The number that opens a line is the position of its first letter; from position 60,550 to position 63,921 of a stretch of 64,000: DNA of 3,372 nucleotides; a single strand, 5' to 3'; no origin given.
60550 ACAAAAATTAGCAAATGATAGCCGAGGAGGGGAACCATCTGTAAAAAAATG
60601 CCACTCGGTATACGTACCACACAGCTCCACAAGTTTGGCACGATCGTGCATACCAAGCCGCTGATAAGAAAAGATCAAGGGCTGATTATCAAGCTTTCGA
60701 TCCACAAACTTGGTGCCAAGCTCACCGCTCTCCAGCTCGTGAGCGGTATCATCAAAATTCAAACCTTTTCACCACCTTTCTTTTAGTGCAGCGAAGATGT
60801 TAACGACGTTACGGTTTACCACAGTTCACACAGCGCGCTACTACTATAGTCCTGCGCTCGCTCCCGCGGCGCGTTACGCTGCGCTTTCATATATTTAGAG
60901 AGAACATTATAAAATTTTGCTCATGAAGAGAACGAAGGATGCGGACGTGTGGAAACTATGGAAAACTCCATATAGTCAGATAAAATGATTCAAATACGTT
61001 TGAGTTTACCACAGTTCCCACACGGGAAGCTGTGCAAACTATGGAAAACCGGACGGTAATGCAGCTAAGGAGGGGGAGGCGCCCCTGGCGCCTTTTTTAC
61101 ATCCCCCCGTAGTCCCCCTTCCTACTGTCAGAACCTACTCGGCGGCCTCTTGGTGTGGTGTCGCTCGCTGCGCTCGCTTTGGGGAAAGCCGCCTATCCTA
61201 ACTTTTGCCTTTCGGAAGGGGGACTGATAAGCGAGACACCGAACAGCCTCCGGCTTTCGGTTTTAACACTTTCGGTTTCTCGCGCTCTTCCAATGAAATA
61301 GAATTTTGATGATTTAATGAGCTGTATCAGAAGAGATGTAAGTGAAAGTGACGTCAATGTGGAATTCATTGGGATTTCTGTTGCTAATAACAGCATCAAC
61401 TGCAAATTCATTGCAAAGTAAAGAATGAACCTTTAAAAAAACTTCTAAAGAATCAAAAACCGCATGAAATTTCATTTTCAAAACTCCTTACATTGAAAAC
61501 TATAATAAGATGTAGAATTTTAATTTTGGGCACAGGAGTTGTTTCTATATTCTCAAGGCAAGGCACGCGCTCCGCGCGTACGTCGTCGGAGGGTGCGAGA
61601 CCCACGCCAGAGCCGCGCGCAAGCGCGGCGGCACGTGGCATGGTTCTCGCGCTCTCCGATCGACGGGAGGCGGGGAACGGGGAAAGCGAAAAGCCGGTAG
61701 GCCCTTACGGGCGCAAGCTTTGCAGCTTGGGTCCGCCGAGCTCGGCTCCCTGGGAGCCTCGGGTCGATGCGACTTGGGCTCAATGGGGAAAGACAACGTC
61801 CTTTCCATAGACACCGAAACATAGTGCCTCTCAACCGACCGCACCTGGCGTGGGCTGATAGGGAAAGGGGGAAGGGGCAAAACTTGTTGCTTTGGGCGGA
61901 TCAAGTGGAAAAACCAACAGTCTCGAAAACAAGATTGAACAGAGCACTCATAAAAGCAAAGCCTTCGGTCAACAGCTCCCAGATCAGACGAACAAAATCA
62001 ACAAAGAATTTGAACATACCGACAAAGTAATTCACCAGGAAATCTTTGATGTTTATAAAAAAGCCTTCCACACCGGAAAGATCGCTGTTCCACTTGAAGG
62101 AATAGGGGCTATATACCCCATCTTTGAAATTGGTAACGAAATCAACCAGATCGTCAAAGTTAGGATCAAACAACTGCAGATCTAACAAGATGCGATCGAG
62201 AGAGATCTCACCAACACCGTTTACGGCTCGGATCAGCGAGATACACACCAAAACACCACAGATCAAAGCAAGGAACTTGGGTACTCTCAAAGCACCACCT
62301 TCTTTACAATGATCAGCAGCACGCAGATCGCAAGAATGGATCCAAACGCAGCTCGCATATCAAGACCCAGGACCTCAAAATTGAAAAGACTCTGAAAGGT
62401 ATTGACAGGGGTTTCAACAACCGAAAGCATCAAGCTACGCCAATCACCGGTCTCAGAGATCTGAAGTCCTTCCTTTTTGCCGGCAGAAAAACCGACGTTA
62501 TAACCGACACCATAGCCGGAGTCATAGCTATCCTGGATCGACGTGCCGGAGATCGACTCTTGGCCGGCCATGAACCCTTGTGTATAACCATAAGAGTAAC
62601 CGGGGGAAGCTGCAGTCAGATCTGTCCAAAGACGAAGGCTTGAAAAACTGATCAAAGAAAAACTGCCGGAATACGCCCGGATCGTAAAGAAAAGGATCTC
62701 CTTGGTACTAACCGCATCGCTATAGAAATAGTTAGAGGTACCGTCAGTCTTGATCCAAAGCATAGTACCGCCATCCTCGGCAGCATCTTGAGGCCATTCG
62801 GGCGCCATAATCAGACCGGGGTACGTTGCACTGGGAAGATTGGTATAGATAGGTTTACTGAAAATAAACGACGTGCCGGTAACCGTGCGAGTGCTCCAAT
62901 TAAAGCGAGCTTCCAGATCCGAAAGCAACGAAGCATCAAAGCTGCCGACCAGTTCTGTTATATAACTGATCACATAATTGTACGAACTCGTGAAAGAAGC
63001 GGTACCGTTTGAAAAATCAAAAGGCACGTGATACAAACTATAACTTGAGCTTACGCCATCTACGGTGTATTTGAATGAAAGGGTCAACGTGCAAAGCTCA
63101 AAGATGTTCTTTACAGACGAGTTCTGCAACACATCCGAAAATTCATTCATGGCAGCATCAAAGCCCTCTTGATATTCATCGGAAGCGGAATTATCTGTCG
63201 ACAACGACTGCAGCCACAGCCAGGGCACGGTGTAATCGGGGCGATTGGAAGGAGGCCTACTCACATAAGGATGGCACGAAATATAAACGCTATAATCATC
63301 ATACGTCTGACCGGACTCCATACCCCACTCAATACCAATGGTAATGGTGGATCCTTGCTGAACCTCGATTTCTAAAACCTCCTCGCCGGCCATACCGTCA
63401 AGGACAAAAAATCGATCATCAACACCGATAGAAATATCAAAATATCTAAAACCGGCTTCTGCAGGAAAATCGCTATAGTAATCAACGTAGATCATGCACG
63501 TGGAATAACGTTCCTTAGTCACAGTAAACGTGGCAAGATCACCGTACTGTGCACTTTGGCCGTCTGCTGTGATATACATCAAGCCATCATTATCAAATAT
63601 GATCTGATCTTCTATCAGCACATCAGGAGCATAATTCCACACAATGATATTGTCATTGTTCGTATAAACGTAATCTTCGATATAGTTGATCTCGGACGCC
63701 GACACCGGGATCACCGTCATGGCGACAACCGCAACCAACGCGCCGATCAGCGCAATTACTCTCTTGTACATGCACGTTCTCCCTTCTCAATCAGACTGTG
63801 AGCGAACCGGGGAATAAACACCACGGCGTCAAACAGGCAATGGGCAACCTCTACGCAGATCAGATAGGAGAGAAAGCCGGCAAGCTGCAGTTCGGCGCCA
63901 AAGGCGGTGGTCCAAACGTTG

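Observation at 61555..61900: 345-bp GC-rich, hairpin-dense island inside the AT-rich element: candidate structured ncRNA or single-strand origin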

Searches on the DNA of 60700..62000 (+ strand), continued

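Call 53: search_with_rna_model(model_id=R1, sources=[window, L006, L008, L009, L131, L134, L135, L136, L139, L146, L147, L055, L128], max_evalue=5e-8, make_alignment=true, show_alignments=0)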
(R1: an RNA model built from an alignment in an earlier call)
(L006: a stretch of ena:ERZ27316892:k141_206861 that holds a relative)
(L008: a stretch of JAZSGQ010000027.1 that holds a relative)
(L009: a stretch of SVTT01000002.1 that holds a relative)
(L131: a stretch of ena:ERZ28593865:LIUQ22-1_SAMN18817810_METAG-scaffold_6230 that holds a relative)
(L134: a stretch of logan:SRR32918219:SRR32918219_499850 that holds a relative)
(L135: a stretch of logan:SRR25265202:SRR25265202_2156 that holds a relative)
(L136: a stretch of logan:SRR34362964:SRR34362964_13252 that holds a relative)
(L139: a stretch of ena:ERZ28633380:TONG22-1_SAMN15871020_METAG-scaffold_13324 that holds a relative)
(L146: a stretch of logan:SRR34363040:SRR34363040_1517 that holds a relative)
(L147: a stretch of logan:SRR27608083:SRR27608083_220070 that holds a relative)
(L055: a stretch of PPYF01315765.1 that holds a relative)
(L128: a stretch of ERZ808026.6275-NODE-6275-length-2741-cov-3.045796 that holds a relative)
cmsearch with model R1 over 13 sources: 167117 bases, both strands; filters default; matches with E-value up to 5e-8: 12.
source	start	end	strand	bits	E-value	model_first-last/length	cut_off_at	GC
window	61533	61666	-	151.4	4.5e-36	1-134/134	no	0.66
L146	2415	2548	+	146.9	6.2e-35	1-134/134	no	0.63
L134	7058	7191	+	139.9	3.5e-33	1-134/134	no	0.66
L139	661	794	+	134.3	9.3e-32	1-134/134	no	0.66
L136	2579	2715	+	120.2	3.4e-28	1-134/134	no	0.69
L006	1604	1737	+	111.2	6.5e-26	1-134/134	no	0.68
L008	6842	6976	+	96.4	3.5e-22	1-134/134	no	0.65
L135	9669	9806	+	93.7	1.7e-21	1-134/134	no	0.64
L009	9787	9939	+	91.9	5e-21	1-134/134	no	0.69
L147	7630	7785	+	89.1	2.5e-20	1-134/134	no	0.66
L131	3984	4073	+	44.1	5.8e-09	1-134/134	no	0.69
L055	231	347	+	43.1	1e-08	1-134/134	no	0.66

Alignment A3: 12 matches aligned to the model, 200 columns, each read 5' to 3' on its own strand. Consensus structure (alignment columns), stored with it:
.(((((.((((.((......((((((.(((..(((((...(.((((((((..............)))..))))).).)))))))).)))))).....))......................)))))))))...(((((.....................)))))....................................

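Call 67: search_with_rna_model(model_id=R1, sources=[L149, L150], max_evalue=10, filters=off, show_alignments=3)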
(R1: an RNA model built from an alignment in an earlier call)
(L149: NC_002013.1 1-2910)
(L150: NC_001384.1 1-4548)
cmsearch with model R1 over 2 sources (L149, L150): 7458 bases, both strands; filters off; matches with E-value up to 10: 27.
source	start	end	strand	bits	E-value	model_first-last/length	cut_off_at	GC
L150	4273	4368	-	12.6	0.023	1-134/134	no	0.26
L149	983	1094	-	8.8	0.22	1-134/134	no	0.29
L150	1233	1272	+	8.2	0.31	1-134/134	no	0.25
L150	3254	3348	+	7.8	0.38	1-134/134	no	0.32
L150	453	478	-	6.4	0.88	1-134/134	no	0.19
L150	504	623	-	6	1.1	1-134/134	no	0.4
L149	792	817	+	4.7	2.3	1-134/134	no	0.23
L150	1464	1539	-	4.5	2.6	1-134/134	no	0.33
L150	3754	3776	+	4.2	3.2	1-134/134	no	0.39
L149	221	243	-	4.1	3.3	1-134/134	no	0.39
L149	2067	2189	-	4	3.7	2-86/134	no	0.45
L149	1180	1209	-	3.8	4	1-134/134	no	0.33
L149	2065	2255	+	3.7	4.2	1-134/134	no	0.39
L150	3784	3817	+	3.4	5.1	1-134/134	no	0.32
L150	3660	3685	-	3.1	6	1-134/134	no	0.15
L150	4139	4167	-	3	6.3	1-134/134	no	0.21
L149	2805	2832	-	2.9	6.9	1-134/134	no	0.25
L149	1411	1445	-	2.7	7.7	1-134/134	no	0.34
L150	3529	3602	-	2.7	7.8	1-134/134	no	0.32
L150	3622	3655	+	2.6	8.1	1-134/134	no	0.44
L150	2629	2662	+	2.5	8.5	1-134/134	no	0.29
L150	1228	1402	-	2.5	8.6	1-134/134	no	0.38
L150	312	335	-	2.4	9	1-134/134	no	0.25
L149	124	148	-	2.4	9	1-134/134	no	0.12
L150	1495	1521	+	2.3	9.6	1-134/134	no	0.3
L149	755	783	-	2.3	9.7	1-134/134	no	0.28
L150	1405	1432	-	2.2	10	1-134/134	no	0.46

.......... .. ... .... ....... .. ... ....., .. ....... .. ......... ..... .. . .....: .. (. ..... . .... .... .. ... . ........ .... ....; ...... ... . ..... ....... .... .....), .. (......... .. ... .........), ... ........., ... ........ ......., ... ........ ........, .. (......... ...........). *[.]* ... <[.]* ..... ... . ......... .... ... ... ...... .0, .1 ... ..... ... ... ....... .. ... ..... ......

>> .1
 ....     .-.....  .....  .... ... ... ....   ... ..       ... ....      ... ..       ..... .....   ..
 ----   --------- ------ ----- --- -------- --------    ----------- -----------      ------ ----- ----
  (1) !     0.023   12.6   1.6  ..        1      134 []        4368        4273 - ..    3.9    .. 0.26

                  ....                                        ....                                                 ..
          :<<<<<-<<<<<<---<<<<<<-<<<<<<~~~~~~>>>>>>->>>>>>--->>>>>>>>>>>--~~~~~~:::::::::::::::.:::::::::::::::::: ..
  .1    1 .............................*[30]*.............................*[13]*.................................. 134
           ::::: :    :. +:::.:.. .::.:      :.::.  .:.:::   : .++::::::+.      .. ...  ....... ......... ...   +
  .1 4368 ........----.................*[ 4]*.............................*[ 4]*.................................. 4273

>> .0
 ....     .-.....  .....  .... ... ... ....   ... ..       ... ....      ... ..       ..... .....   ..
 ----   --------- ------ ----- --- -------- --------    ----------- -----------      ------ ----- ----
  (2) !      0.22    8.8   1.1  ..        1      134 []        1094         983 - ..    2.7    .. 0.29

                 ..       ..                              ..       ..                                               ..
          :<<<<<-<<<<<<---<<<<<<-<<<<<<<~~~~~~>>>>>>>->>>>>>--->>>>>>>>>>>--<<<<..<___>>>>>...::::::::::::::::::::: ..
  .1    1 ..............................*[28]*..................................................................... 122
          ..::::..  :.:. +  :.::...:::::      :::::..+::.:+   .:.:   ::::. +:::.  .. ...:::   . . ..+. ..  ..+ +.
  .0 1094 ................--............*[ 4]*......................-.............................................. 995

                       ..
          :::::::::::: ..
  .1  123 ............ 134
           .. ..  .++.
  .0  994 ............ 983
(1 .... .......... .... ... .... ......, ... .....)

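Call 80: search_with_rna_model(model_id=R1, sources=[L151, L152, L153, L154], max_evalue=1, filters=off, show_alignments=4)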
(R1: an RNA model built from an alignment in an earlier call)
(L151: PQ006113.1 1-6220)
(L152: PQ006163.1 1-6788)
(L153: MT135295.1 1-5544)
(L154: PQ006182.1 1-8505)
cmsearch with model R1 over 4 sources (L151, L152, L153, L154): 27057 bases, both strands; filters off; matches with E-value up to 1: 2.
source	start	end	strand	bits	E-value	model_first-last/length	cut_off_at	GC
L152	2801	2912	-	10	0.4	1-134/134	no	0.48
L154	4138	4234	-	8.8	0.78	1-134/134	no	0.39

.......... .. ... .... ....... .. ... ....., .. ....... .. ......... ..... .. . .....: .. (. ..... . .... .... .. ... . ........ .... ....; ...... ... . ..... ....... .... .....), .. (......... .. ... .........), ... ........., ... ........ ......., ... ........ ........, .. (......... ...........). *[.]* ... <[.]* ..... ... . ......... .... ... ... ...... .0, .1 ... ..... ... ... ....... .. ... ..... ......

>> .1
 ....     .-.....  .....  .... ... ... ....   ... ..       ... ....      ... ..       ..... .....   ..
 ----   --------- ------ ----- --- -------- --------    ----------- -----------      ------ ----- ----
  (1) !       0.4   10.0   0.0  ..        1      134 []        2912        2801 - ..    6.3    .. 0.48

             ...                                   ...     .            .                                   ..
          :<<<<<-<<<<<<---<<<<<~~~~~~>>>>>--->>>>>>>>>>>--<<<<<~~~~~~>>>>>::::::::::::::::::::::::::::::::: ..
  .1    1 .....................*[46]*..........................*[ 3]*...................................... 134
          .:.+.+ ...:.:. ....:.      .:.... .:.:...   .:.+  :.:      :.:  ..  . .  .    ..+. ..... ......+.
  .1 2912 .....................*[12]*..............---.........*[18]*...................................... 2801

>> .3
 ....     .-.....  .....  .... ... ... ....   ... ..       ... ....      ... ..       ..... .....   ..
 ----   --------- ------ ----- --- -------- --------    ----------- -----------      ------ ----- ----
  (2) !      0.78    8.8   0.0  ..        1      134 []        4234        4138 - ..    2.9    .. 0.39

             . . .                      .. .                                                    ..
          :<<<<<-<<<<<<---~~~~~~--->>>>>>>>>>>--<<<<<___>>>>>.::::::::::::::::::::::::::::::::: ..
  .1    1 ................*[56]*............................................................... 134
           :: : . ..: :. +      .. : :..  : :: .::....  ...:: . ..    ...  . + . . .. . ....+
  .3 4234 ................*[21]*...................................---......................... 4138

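Call 82: search_with_rna_model(model_id=R1, source=L010, start=9000, end=10100, max_evalue=1, filters=off, show_alignments=2)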
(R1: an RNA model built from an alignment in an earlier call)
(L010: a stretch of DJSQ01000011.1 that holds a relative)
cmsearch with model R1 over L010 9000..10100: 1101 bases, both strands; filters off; matches with E-value up to 1: 3.
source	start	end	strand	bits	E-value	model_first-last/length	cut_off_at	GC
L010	9518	9609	-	38.7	9e-10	1-134/134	no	0.71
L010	9625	9689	-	4.6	0.36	3-85/134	no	0.66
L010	9793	9832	-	3.1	0.91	2-86/134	no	0.7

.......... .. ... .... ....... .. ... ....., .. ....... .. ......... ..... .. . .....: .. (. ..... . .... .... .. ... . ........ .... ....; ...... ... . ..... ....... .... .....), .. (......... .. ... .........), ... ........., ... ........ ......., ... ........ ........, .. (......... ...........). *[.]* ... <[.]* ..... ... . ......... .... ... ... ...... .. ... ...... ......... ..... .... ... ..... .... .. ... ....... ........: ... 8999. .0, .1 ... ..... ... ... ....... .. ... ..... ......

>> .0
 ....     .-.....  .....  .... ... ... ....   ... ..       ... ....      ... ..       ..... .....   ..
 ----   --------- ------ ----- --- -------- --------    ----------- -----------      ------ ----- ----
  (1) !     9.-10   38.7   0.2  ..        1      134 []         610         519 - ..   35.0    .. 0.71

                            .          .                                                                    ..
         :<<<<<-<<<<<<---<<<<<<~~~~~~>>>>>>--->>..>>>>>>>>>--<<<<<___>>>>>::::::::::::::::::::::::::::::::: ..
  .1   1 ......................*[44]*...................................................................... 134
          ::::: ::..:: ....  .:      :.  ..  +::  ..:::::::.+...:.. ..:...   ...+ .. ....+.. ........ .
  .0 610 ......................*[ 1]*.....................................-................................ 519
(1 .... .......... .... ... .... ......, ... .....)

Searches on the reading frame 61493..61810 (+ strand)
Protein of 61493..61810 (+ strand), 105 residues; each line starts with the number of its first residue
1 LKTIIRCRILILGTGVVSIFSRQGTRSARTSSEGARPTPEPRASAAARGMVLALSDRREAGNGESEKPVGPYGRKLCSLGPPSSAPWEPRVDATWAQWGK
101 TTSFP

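Call 9: search_protein_families(library=pfam, proteins=[window:61493-61810:+], max_evalue=0.01)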
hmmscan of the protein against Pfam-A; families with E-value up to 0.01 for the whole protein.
window:61493-61810:+ (105 aa): 0 families

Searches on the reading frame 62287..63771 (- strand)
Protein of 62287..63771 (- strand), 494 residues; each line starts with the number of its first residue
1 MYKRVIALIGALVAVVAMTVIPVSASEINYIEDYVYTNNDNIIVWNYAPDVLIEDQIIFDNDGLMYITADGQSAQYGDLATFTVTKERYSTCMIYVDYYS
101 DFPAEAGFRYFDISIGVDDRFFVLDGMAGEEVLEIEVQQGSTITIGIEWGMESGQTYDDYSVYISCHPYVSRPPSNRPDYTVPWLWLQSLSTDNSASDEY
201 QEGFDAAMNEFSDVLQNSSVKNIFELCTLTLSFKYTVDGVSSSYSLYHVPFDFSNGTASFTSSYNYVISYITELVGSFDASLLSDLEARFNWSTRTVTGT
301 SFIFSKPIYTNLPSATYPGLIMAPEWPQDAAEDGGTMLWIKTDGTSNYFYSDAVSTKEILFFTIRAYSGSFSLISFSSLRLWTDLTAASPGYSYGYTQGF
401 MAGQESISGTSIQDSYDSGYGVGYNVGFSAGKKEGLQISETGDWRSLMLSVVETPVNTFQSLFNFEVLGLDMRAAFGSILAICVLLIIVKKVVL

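Call 9: search_protein_families(library=pfam, proteins=[window:62287-63771:-], max_evalue=0.01)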
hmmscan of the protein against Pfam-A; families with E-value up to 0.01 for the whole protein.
window:62287-63771:- (494 aa): 0 families

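Call 14: find_related_loci(query=window:62287-63771:-, collection=viral_contigs, flank=6000)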
Query window:62287-63771:- (494 aa) in viral_contigs; peptide patterns used: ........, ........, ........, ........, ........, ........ (x = any residue, [..] = any of these).
7 stretches matched a pattern, but none encodes a relative of the query by tblastn (E <= 1e-3).
